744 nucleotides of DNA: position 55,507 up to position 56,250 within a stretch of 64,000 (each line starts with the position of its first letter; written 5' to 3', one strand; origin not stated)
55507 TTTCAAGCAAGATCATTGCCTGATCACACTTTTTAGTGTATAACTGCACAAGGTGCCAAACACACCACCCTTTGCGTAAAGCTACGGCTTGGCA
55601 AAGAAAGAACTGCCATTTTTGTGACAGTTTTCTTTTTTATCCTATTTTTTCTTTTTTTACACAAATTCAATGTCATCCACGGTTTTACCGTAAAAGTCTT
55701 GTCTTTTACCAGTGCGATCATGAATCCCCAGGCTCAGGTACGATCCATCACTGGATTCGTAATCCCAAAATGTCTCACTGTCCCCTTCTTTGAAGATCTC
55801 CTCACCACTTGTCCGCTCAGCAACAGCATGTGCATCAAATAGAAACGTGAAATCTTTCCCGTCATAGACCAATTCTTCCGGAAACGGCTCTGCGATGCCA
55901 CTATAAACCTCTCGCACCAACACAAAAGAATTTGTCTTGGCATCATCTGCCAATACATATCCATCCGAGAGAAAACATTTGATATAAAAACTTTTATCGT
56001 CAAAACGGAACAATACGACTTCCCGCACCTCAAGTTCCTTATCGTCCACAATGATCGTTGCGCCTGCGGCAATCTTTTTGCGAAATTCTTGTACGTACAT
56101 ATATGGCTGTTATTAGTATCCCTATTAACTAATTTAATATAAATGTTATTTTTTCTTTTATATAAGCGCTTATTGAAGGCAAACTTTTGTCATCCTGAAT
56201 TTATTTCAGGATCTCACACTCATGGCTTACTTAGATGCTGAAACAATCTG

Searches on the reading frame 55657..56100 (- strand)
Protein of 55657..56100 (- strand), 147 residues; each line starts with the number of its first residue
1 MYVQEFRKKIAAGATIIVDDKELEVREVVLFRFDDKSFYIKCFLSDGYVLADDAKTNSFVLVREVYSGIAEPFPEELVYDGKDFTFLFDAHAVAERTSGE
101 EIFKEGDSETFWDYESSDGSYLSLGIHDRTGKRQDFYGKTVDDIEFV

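Call 41: search_protein_families(library=pfam, proteins=[window:55657-56100:-], max_evalue=0.001)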
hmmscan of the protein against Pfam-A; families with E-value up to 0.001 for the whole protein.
window:55657-56100:- (147 aa): 1 family
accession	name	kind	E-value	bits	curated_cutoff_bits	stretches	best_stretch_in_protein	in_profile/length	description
PF13785.11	DUF4178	-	1.5e-07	32.1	25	1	12-141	2-134/136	Domain of unknown function (DUF4178)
